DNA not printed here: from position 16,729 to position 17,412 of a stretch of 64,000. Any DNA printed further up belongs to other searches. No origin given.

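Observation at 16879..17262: Minimal 127-aa SET-domain methyltransferase in a tailed phage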

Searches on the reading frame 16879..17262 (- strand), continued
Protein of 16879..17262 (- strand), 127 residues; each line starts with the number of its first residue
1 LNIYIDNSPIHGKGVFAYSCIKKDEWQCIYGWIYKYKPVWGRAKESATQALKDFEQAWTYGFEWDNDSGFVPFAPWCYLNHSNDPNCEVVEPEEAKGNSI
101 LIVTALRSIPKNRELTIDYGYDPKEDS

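Call 38: search_protein_families(library=pfam, proteins=[L017:6366-8126:+, L006:6376-8130:+, L011:4689-7121:+, L013:6486-7805:+, L032:810-5483:+, L072:447-2954:+, L029:3744-5867:+, L077:2394-4241:+, L039:4181-5929:+, L084:4030-5985:+], max_evalue=0.001)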
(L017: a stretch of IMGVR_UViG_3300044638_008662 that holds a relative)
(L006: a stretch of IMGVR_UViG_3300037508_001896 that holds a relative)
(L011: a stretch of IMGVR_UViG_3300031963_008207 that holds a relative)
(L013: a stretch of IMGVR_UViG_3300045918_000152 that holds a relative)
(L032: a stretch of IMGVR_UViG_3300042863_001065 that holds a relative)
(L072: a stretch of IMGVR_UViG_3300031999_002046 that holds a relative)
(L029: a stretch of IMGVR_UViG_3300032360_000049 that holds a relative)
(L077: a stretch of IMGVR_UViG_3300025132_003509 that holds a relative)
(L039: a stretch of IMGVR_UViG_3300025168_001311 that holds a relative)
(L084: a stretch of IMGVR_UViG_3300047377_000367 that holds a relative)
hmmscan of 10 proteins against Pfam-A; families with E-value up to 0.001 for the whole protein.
L017:6366-8126:+ (586 aa): 4 families
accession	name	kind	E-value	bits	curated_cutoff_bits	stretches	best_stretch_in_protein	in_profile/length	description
PF00176.29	SNF2-rel_dom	-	1.4e-26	93.7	24.9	1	146-381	1-246/290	SNF2-related domain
PF00271.37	Helicase_C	-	5e-18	65.8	23.5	1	428-529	6-110/110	Helicase conserved C-terminal domain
PF04851.21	ResIII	-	1.6e-13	51.3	22.5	1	144-290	5-162/164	Type III restriction enzyme, res subunit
PF00270.35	DEAD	-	3.6e-10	40.3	26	1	146-290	3-160/167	DEAD/DEAH box helicase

L006:6376-8130:+ (584 aa): 4 families
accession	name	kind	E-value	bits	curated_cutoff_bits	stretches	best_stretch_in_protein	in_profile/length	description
PF00176.29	SNF2-rel_dom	-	2.5e-30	106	24.9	1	145-381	1-247/290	SNF2-related domain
PF00271.37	Helicase_C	-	3.2e-19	69.6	23.5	1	426-528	5-110/110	Helicase conserved C-terminal domain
PF04851.21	ResIII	-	1.3e-11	45.1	22.5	1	144-289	6-162/164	Type III restriction enzyme, res subunit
PF00270.35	DEAD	-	2.3e-10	40.9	26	1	145-289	3-160/167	DEAD/DEAH box helicase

L011:4689-7121:+ (810 aa): 0 families

L013:6486-7805:+ (439 aa): 1 family
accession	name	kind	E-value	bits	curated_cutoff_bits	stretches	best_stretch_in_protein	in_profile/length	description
PF03237.21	Terminase_6N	-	7.1e-08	32.8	22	1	32-241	2-209/215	Terminase large subunit, T4likevirus-type, N-terminal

L032:810-5483:+ (1557 aa): 2 families
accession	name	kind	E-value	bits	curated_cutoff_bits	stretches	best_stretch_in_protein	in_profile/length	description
PF13585.12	CHU_C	-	8.6e-08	32.6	27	1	1471-1542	4-73/86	CHU_C Type IX secretion signal domain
PF18911.6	PKD_4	-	2.7e-06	27.8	27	0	1293-1359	14-79/85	PKD domain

L072:447-2954:+ (835 aa): 3 families
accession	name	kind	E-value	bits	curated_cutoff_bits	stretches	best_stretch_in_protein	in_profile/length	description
PF00136.26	DNA_pol_B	-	1.3e-25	90.6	23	1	348-775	18-412/453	DNA polymerase family B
PF03104.25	DNA_pol_B_exo1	-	5.3e-24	85.4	23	1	102-273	61-242/242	DNA polymerase family B, exonuclease domain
PF20286.3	divDNApol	-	5.3e-09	35.3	25.7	1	556-685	392-524/705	Divergent Family B DNA polymerase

L029:3744-5867:+ (707 aa): 2 families
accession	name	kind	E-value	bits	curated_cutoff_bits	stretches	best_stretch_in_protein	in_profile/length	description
PF00476.26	DNA_pol_A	-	2.2e-53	182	34.3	2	320-579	55-293/381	DNA polymerase family A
PF01612.26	DNA_pol_A_exo1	-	1.2e-17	64.7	23.6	1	23-205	21-173/173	3'-5' exonuclease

L077:2394-4241:+ (615 aa): 2 families
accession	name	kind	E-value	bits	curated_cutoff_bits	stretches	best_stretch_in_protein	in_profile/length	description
PF00476.26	DNA_pol_A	-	3.6e-69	234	34.3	1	233-612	3-380/381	DNA polymerase family A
PF01612.26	DNA_pol_A_exo1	-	6.3e-11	42.8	23.6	1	20-200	15-172/173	3'-5' exonuclease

L039:4181-5929:+ (582 aa): 0 families

L084:4030-5985:+ (651 aa): 2 families
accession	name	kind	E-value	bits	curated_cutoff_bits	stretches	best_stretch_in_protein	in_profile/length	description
PF00476.26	DNA_pol_A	-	5.9e-66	223.4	34.3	1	233-648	4-380/381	DNA polymerase family A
PF01612.26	DNA_pol_A_exo1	-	1.3e-11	45.1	23.6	1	21-199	17-172/173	3'-5' exonuclease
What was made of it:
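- In other viral contigs SET lies next to PolA or PolB genes (call 38).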

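Call 40: search_dna_similar(query=L006:5911-6375:+, collection=phages, mode=protein, max_rows=40, max_evalue=0.001)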
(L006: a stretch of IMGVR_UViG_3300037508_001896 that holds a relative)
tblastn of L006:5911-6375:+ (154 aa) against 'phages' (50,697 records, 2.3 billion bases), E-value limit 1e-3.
Records with a match: 10; places in all: 10; records where one place covers at least 80% of the query: 0.
Best place of each record, by identity: <60% 10.
By first word of the organism name: Stenotrophomonas 8; uncultured 2.
By host as written in the record: Stenotrophomonas maltophilia 6; - 2; Stenotrophomonas maltophilia AP143 2.
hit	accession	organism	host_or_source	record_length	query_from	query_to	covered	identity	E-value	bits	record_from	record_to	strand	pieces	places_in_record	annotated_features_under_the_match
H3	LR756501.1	uncultured phage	metagenomic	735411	36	153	77%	47.5%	3e-31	122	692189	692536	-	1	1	record has no annotation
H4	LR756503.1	uncultured phage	metagenomic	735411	36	153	77%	47.5%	3e-31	122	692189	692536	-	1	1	record has no annotation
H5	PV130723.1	Stenotrophomonas phage Yut2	Stenotrophomonas maltophilia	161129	32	138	69%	35.2%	5e-8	56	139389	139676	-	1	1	hypothetical protein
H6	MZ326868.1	Stenotrophomonas phage Marzo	Stenotrophomonas maltophilia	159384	32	138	69%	35.2%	2e-7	55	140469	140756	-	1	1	hypothetical protein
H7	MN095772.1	Stenotrophomonas phage Moby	Stenotrophomonas maltophilia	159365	32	138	69%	34.3%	2e-7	54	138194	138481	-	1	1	SET domain-containing protein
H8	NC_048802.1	Stenotrophomonas phage Moby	Stenotrophomonas maltophilia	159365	32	138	69%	34.3%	2e-7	54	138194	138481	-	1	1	SET domain-containing protein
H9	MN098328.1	Stenotrophomonas phage Mendera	Stenotrophomonas maltophilia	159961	32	138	69%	34.3%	3e-6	51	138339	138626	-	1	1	hypothetical protein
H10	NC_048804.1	Stenotrophomonas phage Mendera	Stenotrophomonas maltophilia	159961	32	138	69%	34.3%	3e-6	51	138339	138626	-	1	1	hypothetical protein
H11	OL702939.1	Stenotrophomonas maltophilia phage vB_SmaM_Ps15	Stenotrophomonas maltophilia AP143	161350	32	138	69%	29.6%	3e-4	45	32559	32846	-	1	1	SET domain protein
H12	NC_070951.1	Stenotrophomonas maltophilia phage vB_SmaM_Ps15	Stenotrophomonas maltophilia AP143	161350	32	138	69%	29.6%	3e-4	45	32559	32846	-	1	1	SET domain protein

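Call 42: get_annotated_region(hit=H7, flank=5000)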
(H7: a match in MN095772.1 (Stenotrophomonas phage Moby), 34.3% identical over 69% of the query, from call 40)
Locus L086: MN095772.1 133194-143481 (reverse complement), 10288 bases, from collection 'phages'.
description: Stenotrophomonas phage Moby, complete genome.
organism: Stenotrophomonas phage Moby (NCBI taxid 2601680)
taxonomy: Viruses; Duplodnaviria; Heunggongvirae; Uroviricota; Caudoviricetes; Menderavirus; Menderavirus moby
host: Stenotrophomonas maltophilia; source: wastewater treatment plant; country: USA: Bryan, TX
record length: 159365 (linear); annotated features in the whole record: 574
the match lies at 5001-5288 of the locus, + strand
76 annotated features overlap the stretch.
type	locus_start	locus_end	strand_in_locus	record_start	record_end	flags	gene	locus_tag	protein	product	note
CDS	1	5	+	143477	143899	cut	-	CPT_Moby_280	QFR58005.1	hypothetical protein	-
CDS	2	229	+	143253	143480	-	-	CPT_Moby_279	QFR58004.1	hypothetical protein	-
regulatory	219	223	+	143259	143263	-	-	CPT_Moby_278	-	ribosome_binding_site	CPT_Moby_278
CDS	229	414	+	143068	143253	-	-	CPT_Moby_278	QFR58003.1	hypothetical protein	-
regulatory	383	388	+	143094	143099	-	-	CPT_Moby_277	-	ribosome_binding_site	CPT_Moby_277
CDS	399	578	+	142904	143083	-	-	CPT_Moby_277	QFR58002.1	hypothetical protein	InterProScan IPR013619 domain of unknown function DUF1737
regulatory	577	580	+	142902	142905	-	-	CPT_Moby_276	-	ribosome_binding_site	CPT_Moby_276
CDS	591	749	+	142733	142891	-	-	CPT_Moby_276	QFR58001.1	hypothetical protein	-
regulatory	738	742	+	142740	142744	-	-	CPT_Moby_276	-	ribosome_binding_site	CPT_Moby_275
CDS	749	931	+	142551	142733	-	-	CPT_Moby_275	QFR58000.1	hypothetical protein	-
regulatory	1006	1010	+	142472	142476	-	-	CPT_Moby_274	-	ribosome_binding_site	CPT_Moby_274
CDS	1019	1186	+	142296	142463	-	-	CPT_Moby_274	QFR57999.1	hypothetical protein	-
regulatory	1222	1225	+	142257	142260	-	-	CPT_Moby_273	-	ribosome_binding_site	CPT_Moby_273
CDS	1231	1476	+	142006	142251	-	-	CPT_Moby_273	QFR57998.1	hypothetical protein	-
regulatory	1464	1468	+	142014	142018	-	-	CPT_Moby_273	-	ribosome_binding_site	CPT_Moby_272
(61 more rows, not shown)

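Call 47: search_solved_structures(query=A2, max_evalue=0.00001, show_alignments=5)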
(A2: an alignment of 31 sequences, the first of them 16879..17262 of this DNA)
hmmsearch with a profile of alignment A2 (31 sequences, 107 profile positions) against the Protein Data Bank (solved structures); distinct sequences matched with E-value up to 0.00001: 109 (the best 60 are shown).
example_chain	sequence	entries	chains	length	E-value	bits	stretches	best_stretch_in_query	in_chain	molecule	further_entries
7u5v_A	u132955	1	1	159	5.6e-14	55.1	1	3-104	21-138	Histone-lysine N-methyltransferase 2A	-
7w67_C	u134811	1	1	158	7e-14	54.8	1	3-104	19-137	Histone-lysine N-methyltransferase 2A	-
7w6a_C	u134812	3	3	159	7.2e-14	54.8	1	3-104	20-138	Histone-lysine N-methyltransferase 2A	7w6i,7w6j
5f59_A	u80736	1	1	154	9e-14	54.4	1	2-106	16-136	Histone-lysine N-methyltransferase 2C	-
5f5e_A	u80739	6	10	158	9.5e-14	54.4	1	3-104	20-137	Histone-lysine N-methyltransferase 2A | Histone-lysine N-methyltransferase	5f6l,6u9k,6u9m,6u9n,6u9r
5f6k_C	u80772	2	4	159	1e-13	54.3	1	2-106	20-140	Histone-lysine N-methyltransferase 2C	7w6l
2w5y_A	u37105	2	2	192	1e-13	54.3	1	3-104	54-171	HISTONE-LYSINE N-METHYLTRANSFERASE HRX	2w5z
4z4p_A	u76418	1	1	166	1.2e-13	54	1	2-106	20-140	Histone-lysine N-methyltransferase 2D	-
6kiu_K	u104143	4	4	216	1.3e-13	53.9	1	3-104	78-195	Histone-lysine N-methyltransferase 2A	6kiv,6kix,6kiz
7ud5_K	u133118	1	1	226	1.4e-13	53.8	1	3-104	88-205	cDNA FLJ56846, highly similar to Zinc finger protein HRX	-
7bre_B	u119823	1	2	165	1.7e-13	53.5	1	3-104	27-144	Histone-lysine N-methyltransferase 2B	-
6pwv_C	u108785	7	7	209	1.9e-13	53.4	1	3-104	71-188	Histone-lysine N-methyltransferase 2A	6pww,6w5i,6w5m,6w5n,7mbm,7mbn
6kiw_K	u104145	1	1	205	1.9e-13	53.4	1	2-106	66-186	Histone-lysine N-methyltransferase 2C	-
9yl3_K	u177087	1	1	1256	7.9e-12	48.2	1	2-106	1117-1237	[histone H3]-lysine(4) N-methyltransferase,Histone-lysine N-methyltransferase 2D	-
9yle_K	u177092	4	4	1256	7.9e-12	48.2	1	2-106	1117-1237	[histone H3]-lysine(4) N-methyltransferase,Histone-lysine N-methyltransferase 2D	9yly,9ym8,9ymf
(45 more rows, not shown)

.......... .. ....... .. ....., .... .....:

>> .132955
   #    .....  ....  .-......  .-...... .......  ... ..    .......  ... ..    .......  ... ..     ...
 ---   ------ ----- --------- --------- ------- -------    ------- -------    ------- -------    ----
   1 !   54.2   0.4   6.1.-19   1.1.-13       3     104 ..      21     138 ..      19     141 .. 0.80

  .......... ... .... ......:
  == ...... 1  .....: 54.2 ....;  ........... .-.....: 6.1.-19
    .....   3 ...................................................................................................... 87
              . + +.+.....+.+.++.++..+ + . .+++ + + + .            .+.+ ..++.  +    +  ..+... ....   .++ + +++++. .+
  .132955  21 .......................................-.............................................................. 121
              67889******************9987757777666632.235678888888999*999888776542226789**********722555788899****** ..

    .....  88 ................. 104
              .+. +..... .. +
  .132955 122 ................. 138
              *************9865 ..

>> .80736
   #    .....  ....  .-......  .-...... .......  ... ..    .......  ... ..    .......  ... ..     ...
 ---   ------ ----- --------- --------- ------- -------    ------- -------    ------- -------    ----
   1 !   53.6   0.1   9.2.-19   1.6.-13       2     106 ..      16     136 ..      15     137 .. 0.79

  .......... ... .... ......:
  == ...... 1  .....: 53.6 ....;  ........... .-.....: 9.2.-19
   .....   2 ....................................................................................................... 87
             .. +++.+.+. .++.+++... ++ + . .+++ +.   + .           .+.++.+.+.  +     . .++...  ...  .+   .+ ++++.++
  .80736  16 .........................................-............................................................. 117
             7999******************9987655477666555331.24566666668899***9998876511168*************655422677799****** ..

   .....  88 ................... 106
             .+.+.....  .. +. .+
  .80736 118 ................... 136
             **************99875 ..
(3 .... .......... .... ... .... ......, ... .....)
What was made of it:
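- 17212..17235 (-): Motif I, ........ (GxG, SAM-binding loop), residues 10-17. It aligns with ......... of MLL1 (call 47).
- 17002..17025 (-): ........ motif (residues 80-87), pseudoknot and SAM-binding segment. It aligns with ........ of MLL1 (call 47).
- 16894..16923 (-): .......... motif (residues 114-123), containing the catalytic Tyr119. It aligns with EELTYDY of MLL1 (call 47).
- On SET domain superfamily (Pfam PF00856): They align with MLL1 IHGRG and Y.G (call 47).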

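Call 50: search_protein_families(library=phrogs, proteins=[L007:469-3684:-, L007:3962-5002:-, L007:5005-5418:-, L007:5418-5933:-, L007:5911-6375:+, L007:6376-8130:+, L007:8176-9708:+, L007:9731-10858:+, L007:10858-11193:+], max_evalue=0.001)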
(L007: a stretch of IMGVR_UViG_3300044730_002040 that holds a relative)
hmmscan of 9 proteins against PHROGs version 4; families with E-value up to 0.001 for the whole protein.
L007:469-3684:- (1071 aa): 3 families
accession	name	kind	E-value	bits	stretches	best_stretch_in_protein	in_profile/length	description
phrog_23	-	tail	1.4e-55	190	2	855-1069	249-470/496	tail sheath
phrog_10581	-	tail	4.1e-37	128.9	1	822-1064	656-912/915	tail sheath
phrog_17610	-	tail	4.1e-16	59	1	859-1065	896-1110/1135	tail sheath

L007:3962-5002:- (346 aa): 0 families

L007:5005-5418:- (137 aa): 2 families
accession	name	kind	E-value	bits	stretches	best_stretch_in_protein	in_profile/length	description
phrog_586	-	unknown function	4.6e-32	111.5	1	16-127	5-116/122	-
phrog_2774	-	unknown function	1.2e-09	38.1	1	19-125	537-644/1263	-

L007:5418-5933:- (171 aa): 0 families

L007:5911-6375:+ (154 aa): 0 families

L007:6376-8130:+ (584 aa): 8 families
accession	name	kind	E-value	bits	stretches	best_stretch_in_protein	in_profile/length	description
phrog_62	-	DNA, RNA and nucleotide metabolism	6.4e-116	389.6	1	139-568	694-1138/1881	DNA helicase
phrog_29996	-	unknown function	1.4e-35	123.7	1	155-561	741-1162/1189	-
phrog_23807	-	unknown function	9.8e-25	87.5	2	158-362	148-352/1053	-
phrog_16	-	DNA, RNA and nucleotide metabolism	6e-21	75.4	1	109-536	226-596/986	DNA helicase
phrog_1685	-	unknown function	8.1e-17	60.8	2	475-566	1461-1552/2278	-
phrog_24008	-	DNA, RNA and nucleotide metabolism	6.3e-13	48.5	1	121-291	460-635/1006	helicase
phrog_11801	-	other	1.3e-12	46.8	1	140-204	865-933/2269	DNA methyltransferase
phrog_11354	-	unknown function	3.9e-05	24.3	1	481-566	22-108/116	-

L007:8176-9708:+ (510 aa): 0 families

L007:9731-10858:+ (375 aa): 1 family
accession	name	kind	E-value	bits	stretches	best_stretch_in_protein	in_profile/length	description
phrog_211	-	connector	3.7e-10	39.7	1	277-335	905-961/976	head-tail adaptor Ad2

L007:10858-11193:+ (111 aa): 0 families
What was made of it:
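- Tried and rejected: This was rejected for the largest clade, which encodes a tail sheath (call 50).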

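Call 51: find_encoding_contigs(protein=P0004, flank=8000, max_places=3)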
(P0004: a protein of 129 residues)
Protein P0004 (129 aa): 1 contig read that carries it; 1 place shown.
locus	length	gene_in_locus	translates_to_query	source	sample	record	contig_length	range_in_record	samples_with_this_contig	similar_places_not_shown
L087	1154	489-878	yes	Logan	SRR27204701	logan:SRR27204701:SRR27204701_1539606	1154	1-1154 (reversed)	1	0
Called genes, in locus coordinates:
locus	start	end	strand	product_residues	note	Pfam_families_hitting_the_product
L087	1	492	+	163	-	?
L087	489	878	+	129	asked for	PF00856:SET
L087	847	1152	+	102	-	?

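Call 52: find_encoding_contigs(protein=P0005, flank=8000, max_places=3)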
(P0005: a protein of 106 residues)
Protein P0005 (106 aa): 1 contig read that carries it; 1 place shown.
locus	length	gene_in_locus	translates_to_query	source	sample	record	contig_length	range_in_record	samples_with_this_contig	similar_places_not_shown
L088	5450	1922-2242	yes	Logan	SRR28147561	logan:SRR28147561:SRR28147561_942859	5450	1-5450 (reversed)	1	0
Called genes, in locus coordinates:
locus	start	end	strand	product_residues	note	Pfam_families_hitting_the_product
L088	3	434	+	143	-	?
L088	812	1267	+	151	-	PF11645:PDDEXK_5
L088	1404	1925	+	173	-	-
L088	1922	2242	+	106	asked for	PF00856:SET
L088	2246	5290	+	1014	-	-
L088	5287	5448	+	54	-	?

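Call 55: find_encoding_contigs(protein=P0007, flank=8000, max_places=3)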
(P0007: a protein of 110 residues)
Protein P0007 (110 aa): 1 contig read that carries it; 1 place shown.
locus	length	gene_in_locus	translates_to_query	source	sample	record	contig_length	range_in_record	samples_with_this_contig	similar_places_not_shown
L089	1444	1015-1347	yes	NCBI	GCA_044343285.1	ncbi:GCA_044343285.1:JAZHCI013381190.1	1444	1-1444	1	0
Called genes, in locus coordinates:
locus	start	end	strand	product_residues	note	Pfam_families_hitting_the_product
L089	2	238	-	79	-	?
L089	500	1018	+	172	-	-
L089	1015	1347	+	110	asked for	PF00856:SET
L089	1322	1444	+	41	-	?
